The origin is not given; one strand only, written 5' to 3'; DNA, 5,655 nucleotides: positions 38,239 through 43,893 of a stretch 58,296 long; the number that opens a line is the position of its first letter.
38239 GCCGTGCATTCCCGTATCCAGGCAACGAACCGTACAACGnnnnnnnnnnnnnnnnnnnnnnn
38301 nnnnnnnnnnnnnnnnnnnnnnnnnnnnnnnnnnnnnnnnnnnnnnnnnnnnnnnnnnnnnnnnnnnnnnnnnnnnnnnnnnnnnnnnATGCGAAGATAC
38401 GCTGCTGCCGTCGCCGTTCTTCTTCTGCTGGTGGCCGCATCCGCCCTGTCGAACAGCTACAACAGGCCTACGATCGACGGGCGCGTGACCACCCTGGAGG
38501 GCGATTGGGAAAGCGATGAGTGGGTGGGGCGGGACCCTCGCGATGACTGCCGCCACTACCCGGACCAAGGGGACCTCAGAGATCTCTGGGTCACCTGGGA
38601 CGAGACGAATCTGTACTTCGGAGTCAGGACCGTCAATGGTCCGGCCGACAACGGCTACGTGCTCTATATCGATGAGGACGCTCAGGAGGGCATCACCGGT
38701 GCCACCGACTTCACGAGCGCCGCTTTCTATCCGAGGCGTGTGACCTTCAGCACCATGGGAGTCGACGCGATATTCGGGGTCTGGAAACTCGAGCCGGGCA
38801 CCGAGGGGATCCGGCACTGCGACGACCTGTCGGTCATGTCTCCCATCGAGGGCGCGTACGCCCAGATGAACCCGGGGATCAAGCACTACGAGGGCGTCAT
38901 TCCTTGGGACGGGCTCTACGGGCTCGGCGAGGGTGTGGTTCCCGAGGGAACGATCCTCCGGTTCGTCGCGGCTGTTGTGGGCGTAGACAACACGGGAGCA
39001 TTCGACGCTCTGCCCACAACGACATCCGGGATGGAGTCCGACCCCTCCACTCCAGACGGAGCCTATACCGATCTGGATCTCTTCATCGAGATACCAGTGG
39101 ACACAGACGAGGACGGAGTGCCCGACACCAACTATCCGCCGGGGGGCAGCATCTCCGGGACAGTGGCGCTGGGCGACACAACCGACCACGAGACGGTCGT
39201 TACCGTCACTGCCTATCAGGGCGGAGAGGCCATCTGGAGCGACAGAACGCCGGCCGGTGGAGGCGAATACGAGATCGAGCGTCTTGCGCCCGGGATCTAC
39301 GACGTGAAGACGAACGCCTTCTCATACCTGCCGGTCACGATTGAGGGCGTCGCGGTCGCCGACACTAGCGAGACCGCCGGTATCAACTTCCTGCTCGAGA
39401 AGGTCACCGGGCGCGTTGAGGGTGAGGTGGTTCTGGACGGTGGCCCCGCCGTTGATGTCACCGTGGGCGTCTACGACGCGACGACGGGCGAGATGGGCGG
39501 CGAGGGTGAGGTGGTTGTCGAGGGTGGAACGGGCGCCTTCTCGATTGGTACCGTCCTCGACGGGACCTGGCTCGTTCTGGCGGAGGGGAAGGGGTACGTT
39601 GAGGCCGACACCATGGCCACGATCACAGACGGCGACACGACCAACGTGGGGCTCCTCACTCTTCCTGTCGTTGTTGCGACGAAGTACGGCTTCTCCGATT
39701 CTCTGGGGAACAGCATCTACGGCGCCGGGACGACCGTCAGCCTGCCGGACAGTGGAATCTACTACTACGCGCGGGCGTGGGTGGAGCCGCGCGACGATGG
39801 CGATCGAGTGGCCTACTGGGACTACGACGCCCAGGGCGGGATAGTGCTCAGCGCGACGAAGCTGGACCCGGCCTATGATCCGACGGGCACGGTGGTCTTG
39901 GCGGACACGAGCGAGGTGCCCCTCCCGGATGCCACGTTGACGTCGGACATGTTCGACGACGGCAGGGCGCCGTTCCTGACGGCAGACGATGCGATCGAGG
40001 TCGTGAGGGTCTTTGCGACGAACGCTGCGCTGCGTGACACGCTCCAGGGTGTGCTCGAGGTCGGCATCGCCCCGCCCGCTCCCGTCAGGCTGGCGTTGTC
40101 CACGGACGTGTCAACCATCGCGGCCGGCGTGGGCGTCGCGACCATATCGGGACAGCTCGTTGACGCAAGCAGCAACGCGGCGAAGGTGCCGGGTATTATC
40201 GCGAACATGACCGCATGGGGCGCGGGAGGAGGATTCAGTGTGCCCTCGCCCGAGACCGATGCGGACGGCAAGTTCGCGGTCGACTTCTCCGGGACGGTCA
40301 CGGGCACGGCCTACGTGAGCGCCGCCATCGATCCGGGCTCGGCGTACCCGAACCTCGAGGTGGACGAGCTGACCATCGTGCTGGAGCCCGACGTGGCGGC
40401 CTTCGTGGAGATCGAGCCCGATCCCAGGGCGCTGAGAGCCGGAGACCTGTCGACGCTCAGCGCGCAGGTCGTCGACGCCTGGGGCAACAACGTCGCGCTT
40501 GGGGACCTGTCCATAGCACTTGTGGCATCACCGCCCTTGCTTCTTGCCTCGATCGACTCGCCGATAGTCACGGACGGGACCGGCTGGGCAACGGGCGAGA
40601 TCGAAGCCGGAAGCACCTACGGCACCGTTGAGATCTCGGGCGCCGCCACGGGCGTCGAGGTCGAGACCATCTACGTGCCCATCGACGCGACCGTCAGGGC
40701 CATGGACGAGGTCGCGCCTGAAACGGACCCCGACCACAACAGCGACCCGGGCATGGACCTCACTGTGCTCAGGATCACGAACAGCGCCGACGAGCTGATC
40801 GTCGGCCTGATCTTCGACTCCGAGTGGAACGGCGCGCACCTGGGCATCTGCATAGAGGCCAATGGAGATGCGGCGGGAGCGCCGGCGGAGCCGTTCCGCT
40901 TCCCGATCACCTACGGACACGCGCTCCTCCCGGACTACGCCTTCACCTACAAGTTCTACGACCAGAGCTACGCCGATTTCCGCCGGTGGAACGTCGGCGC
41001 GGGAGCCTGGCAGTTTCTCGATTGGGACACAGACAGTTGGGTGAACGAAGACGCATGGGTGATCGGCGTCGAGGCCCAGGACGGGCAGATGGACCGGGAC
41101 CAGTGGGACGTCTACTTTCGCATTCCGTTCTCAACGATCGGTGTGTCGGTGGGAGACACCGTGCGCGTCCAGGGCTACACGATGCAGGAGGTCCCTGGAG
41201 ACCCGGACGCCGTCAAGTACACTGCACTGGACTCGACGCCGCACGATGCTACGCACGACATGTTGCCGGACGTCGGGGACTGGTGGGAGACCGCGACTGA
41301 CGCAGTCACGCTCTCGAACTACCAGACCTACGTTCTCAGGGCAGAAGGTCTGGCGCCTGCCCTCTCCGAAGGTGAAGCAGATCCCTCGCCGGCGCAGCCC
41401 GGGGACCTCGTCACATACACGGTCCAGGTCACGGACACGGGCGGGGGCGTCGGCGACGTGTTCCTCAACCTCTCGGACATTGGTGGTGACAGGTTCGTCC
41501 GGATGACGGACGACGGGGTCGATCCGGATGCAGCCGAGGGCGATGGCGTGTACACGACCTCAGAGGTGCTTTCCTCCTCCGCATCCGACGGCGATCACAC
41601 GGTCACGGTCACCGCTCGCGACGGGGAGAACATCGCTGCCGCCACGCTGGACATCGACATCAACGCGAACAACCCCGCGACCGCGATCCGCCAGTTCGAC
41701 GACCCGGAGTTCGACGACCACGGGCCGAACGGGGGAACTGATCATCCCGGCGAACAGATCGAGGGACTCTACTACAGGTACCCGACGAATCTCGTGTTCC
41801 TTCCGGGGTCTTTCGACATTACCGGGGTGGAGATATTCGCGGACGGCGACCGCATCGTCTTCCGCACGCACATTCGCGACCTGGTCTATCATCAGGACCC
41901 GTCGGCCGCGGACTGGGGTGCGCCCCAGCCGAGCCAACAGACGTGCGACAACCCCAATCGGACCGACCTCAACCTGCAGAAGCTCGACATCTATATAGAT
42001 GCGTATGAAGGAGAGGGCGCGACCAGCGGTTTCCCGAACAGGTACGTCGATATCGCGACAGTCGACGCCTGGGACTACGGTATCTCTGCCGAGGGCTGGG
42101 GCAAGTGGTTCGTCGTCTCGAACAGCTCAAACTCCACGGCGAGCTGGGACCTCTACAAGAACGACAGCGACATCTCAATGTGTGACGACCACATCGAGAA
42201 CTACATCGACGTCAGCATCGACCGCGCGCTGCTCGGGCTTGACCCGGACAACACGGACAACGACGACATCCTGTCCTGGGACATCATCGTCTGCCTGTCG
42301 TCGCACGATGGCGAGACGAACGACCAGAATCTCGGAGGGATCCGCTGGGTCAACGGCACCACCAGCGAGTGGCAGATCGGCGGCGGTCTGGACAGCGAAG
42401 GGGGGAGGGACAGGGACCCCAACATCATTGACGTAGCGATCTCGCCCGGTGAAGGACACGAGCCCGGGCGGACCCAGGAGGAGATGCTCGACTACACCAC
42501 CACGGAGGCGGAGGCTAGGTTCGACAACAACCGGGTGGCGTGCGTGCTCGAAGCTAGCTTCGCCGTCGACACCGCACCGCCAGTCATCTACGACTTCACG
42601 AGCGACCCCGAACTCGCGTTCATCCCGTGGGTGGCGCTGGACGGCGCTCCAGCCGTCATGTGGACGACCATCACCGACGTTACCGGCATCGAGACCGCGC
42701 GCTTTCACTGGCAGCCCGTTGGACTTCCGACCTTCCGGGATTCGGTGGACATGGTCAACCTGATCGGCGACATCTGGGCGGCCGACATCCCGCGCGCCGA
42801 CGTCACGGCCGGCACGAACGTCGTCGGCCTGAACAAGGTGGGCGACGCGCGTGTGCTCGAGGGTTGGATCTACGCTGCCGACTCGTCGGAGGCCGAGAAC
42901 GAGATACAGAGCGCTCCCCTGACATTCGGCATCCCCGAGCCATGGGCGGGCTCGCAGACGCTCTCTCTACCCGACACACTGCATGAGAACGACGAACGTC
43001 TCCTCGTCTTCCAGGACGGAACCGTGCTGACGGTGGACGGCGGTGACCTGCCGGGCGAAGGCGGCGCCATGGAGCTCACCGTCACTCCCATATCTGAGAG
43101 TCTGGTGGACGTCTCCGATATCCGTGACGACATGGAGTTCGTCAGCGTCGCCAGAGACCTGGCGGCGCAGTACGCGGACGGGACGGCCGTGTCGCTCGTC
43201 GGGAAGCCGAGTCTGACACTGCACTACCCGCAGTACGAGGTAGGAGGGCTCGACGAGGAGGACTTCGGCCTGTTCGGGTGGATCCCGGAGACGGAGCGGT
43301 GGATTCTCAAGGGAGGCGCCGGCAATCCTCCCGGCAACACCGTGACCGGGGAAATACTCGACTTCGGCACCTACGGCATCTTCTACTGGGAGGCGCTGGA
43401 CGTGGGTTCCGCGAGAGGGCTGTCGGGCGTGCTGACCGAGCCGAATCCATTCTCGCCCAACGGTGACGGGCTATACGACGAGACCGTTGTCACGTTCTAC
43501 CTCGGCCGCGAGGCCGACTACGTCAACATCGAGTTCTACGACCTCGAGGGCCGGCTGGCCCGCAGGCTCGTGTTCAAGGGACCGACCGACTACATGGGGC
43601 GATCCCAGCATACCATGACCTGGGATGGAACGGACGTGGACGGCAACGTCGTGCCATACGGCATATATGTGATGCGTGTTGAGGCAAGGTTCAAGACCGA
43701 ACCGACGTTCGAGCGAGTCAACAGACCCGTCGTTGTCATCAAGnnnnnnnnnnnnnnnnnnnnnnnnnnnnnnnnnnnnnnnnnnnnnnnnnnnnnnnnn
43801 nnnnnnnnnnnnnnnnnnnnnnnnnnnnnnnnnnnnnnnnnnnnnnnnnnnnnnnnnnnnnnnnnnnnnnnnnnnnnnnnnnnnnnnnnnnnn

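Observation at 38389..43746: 1785-aa sorted surface protein with glycan-binding-type modules but no recognisable catalytic domain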

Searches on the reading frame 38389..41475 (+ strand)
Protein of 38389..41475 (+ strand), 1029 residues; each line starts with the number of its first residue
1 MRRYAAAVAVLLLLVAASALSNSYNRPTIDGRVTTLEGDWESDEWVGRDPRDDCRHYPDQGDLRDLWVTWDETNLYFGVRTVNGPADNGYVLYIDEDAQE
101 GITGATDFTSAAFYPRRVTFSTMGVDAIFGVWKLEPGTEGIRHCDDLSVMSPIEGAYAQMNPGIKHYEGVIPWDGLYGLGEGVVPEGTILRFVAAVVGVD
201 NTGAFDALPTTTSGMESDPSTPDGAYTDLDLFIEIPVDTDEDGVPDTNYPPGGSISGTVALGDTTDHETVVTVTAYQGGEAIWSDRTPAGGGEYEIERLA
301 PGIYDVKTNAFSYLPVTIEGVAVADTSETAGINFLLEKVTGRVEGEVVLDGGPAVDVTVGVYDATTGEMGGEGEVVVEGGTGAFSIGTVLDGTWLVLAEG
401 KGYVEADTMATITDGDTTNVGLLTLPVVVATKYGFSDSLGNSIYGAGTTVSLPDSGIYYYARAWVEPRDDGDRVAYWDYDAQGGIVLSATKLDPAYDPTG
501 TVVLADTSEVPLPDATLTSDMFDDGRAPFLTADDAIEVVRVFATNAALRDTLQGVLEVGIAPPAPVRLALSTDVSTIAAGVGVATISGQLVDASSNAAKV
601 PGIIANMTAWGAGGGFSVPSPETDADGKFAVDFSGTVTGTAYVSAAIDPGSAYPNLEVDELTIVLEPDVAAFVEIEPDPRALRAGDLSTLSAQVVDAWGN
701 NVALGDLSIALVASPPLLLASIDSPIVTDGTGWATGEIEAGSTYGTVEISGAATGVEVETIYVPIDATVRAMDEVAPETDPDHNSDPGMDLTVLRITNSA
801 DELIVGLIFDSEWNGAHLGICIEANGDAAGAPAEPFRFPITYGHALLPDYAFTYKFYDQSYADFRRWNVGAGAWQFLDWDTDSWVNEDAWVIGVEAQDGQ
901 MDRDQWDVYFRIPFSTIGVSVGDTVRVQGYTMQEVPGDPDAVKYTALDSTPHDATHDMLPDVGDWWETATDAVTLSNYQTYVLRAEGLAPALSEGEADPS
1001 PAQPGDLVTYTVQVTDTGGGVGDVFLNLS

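Call 47: predict_structure(alignment_id=A2)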
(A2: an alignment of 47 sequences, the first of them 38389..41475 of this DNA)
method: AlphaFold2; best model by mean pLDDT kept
length: 1029 residues; sequences in the alignment: 47
mean_pLDDT: 86.6   pTM: 0.43
mean pLDDT of the five models: 86.6, 84.7, 84.4, 83.3, 82.9
residues with pLDDT >= 90: 498; 70-90: 450; 50-70: 68; < 50: 13
segments of 3 or more residues with pLDDT < 50: 1-4, 14-22
pLDDT, mean of each block of 10 residues (from residue 1): 55 44 73 83 81 85 91 92 79 94 91 93 94 87 90 92 88 92 91 93 92 89 91 88 78 81 83 81 83 81 87 84 77 85 92 91 85 86 88 91 92 85 94 89 82 76 92 90 89 83 89 90 91 86 79 85 84 95 96 84 95 94 94 95 93 88 95 89 88 94 95 91 95 94 88 92 87 80 72 90 91 80 94 91 95 86 92 92 88 83 87 94 94 77 87 72 68 92 79 87 83 80 65
secondary structure, 60 per line:
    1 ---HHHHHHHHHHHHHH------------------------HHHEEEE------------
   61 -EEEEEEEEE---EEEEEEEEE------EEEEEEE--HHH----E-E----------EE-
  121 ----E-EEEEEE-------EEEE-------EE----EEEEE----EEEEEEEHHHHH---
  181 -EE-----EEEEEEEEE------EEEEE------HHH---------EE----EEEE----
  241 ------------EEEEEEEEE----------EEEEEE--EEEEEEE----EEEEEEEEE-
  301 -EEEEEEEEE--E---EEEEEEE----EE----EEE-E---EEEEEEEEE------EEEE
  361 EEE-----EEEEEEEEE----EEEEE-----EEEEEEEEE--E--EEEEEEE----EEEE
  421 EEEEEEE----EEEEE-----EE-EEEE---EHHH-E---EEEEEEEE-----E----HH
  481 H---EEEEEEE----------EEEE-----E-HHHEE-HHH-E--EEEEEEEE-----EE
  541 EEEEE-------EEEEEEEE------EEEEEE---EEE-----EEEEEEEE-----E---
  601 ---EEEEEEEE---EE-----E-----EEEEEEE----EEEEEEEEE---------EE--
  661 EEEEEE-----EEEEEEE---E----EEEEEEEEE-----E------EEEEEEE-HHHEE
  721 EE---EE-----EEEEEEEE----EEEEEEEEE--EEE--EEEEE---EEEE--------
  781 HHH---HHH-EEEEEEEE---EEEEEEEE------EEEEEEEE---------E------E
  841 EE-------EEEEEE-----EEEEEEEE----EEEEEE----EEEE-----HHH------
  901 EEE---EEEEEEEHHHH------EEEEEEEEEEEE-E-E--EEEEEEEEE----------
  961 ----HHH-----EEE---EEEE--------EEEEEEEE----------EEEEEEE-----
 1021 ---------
elements in order (helices of 4 or more, strands of 3 or more residues): H4-17 E45-48 E62-70 E74-82 E89-95 E127-132 E140-143 E157-161 E166-172 H173-177 E189-197 E204-208 E233-236 E253-261 E272-277 E280-286 E291-299 E302-310 E317-323 E334-336 E342-350 E357-363 E369-377 E382-386 E392-400 E406-412 E417-427 E432-436 E445-448 E461-468 E485-491 E502-505 E526-533 E539-545 E553-560 E567-572 E576-578 E584-591 E604-611 E628-634 E639-647 E661-666 E672-678 E687-695 E708-714 E719-722 E733-740 E745-753 E756-758 E761-765 E769-772 E791-798 E802-809 E816-823 E840-842 E850-855 E861-868 E873-878 E883-886 E901-903 E907-913 H914-917 E924-935 E942-950 E973-975 E979-982 E991-998 E1009-1015

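Call 51: fold_search(model_id=the predicted structure, library=pdb)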
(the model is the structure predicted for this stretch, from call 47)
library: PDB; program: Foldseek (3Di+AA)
matches with E <= 10: 1865; with E <= 0.001: 433
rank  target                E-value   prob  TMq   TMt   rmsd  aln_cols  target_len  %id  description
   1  9ijj_h                1.6e-14  1.00  0.12  0.09  46.2      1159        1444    7  In situ structure of the central apparatus in mouse sperm axoneme. (released 2025-06-04)
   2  9ijj_C                2.6e-13  1.00  0.15  0.15  43.0       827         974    9  In situ structure of the central apparatus in mouse sperm axoneme. (released 2025-06-04)
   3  7q1y_A                3.7e-13  1.00  0.10  0.08  37.8      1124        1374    8  X-ray structure of human A2ML1 (released 2022-04-20)
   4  7r5k_10               3.9e-13  1.00  0.14  0.09  52.8      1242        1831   10  Human nuclear pore complex (constricted) (released 2022-06-22)
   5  9ijj_4G               4.3e-13  1.00  0.13  0.05  32.0      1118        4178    8  In situ structure of the central apparatus in mouse sperm axoneme. (released 2025-06-04)
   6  7sqc_2B               4.8e-13  1.00  0.11  0.14  47.9       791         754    8  Ciliary C1 central pair apparatus isolated from Chlamydomonas reinhardtii (released 2022-04-13)
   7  9fx2                  6.8e-13  1.00  0.12  0.11  38.0      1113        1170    9  Structure of methylamine activated CD109 (released 2025-03-19)
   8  9u5z_E                1.1e-12  1.00  0.10  0.08  33.4       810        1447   10  C3 convertases zymogen C4b2 in activation state (released 2026-01-14)
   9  9ijj_4H               1.4e-12  1.00  0.13  0.06  32.1      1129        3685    8  In situ structure of the central apparatus in mouse sperm axoneme. (released 2025-06-04)
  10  7q60                  1.4e-12  1.00  0.11  0.10  37.5      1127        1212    8  Structure of TEV cleaved A2ML1 (A2ML1-TE) (released 2022-04-20)
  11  8opr_A                2.2e-12  1.00  0.09  0.14  30.7       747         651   10  Structure of the EA1 surface layer of Bacillus anthracis (released 2023-11-08)
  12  1e07                  4.0e-12  1.00  0.14  0.20  70.2       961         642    9  Model of human carcinoembryonic antigen by homology modelling and curve-fitting to experimental solution scattering data (released 2000-07-04)
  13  9ijj_O                4.0e-12  1.00  0.11  0.09  82.8      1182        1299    9  In situ structure of the central apparatus in mouse sperm axoneme. (released 2025-06-04)
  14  7q61_A                6.3e-12  1.00  0.11  0.10  38.1      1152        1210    9  Structure of TEV conjugated A2ML1 (A2ML1-TC) (released 2022-04-20)
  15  5i5k_B                7.3e-12  1.00  0.11  0.08  37.2      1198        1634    9  Structure of complement C5 in complex with eculizumab (released 2016-03-16)
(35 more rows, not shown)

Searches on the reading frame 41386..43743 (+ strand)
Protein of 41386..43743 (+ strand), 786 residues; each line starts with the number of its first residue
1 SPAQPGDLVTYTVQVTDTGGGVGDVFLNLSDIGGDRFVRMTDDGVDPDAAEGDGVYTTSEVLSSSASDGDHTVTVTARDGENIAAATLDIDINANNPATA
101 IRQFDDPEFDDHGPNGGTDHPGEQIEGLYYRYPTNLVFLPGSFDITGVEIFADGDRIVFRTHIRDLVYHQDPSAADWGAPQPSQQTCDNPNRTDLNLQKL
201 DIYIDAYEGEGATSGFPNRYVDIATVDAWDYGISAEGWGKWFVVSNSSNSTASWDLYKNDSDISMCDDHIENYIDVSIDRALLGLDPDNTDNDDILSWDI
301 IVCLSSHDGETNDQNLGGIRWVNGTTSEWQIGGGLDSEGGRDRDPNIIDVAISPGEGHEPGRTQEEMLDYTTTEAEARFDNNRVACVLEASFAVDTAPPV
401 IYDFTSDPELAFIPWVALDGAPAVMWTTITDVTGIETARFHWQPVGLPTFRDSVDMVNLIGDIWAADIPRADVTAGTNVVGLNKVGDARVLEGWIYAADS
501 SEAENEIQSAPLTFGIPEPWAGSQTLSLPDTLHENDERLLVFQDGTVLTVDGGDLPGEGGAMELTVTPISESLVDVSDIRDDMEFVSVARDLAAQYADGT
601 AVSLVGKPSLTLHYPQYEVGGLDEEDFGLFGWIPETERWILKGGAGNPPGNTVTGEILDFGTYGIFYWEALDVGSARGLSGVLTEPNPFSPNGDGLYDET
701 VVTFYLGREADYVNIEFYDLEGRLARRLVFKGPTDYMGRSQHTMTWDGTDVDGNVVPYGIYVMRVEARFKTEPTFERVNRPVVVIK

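Call 29: predict_structure(alignment_id=A1)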
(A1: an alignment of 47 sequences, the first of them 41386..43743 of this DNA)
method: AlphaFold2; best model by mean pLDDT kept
length: 786 residues; sequences in the alignment: 47
mean_pLDDT: 82.9   pTM: 0.68
mean pLDDT of the five models: 82.9, 80.8, 75.8, 75.5, 75.0
residues with pLDDT >= 90: 274; 70-90: 405; 50-70: 82; < 50: 25
segments of 3 or more residues with pLDDT < 50: 321-328, 330-343
pLDDT, mean of each block of 10 residues (from residue 1): 83 89 91 84 88 91 76 91 89 80 86 56 53 67 91 88 88 76 84 85 88 81 87 91 89 88 92 93 79 89 80 71 45 44 64 90 80 74 79 81 87 92 94 89 85 91 93 90 92 94 87 94 92 83 95 81 93 88 92 91 88 90 89 89 86 90 91 67 75 71 79 84 85 62 84 83 80 58 69
secondary structure, 60 per line:
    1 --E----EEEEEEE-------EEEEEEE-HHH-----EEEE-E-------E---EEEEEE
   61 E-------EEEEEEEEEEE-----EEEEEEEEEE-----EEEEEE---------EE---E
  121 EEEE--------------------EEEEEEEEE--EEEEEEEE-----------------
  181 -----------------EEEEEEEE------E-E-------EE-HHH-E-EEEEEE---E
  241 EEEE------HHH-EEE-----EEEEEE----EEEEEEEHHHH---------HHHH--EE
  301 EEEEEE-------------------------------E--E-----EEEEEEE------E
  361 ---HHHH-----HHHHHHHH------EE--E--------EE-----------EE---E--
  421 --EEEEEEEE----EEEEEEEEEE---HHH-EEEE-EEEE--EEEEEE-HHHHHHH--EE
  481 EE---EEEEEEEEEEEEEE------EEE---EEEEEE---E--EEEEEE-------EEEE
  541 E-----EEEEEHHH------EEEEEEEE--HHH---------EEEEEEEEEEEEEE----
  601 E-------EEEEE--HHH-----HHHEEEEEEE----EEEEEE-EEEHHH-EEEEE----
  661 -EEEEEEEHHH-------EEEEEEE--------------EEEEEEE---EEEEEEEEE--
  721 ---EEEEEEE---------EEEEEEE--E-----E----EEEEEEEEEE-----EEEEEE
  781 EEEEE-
elements in order (helices of 4 or more, strands of 3 or more residues): E8-14 E22-28 E38-41 E55-61 E69-79 E85-94 E100-105 E120-124 E145-153 E156-163 E198-205 E231-236 E240-244 E255-257 E263-268 E273-279 H280-283 H293-296 E299-306 E347-353 H364-367 H373-380 E423-430 E435-444 E452-455 E457-460 E463-468 H470-476 E479-482 E486-499 E506-508 E512-517 E524-529 E537-541 E547-551 E561-568 E583-596 E609-613 E627-633 E638-643 E645-647 E652-656 E662-668 E679-685 E700-706 E710-718 E724-730 E740-746 E760-769 E775-785

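Call 33: fold_search(model_id=the predicted structure, library=pdb)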
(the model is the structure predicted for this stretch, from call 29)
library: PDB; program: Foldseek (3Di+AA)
matches with E <= 10: 1499; with E <= 0.001: 103
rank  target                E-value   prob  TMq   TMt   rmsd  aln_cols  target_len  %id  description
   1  6ehg_A                4.3e-09  1.00  0.12  0.14  25.0       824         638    9  complement component C3b in complex with a nanobody (released 2018-02-14)
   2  8uh2_A                1.1e-08  1.00  0.11  0.13  25.0       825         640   11  Complex of C3b with the inhibitor albicin (released 2024-05-08)
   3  8uin_A                2.6e-08  1.00  0.11  0.13  24.9       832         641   10  Structure of the C3bBb-albicin complex (released 2024-05-08)
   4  7qiv_A                2.7e-08  1.00  0.11  0.14  25.0       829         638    9  Structure of human C3b in complex with the EWE nanobody (released 2022-02-16)
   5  2qki_A                2.7e-08  1.00  0.11  0.13  25.4       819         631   10  Human C3c in complex with the inhibitor compstatin (released 2007-08-14)
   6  6za2_B                3.1e-08  1.00  0.12  0.09  21.4       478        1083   13  Crystal structure of dimeric latent PorU from Porphyromonas gingivalis (released 2021-09-29)
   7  1xf1_A                3.3e-08  1.00  0.14  0.13  22.4       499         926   14  Structure of C5a peptidase- a key virulence factor from Streptococcus (released 2005-11-22)
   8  8cem_F                4.8e-08  1.00  0.11  0.13  25.2       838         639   10  Structure of bovine native C3, re-refinement (released 2023-04-05)
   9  6rur_A                6.5e-08  1.00  0.11  0.13  23.7       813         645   10  Structure of the SCIN stabilized C3bBb convertase bound to properdin (released 2019-08-21)
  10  8bty_A                8.1e-08  1.00  0.13  0.12  24.1       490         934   13  Structure of the active form of ScpB, the C5a-peptidase from Streptococcus agalactiae. (released 2023-11-15)
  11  2a74_D                8.5e-08  0.99  0.11  0.13  25.0       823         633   10  Human Complement Component C3c (released 2005-09-27)
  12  7bj3                  9.5e-08  1.00  0.13  0.11  23.2       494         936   13  ScpA from Streptococcus pyogenes, S512A active site mutant (released 2021-05-12)
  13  9qk2_F                9.5e-08  1.00  0.12  0.14  25.9       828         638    9  Structure of the Complement classical and lectin pathway C3 convertase in complex with substrate C3 (released 2025-12-24)
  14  2wii_A                1.0e-07  0.99  0.11  0.13  25.0       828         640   10  Complement C3b in complex with factor H domains 1-4 (released 2009-06-09)
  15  7yzx_A                1.8e-07  1.00  0.14  0.12  20.9       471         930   15  ScpA from Streptococcus pyogenes, D783A mutant. (released 2022-08-31)
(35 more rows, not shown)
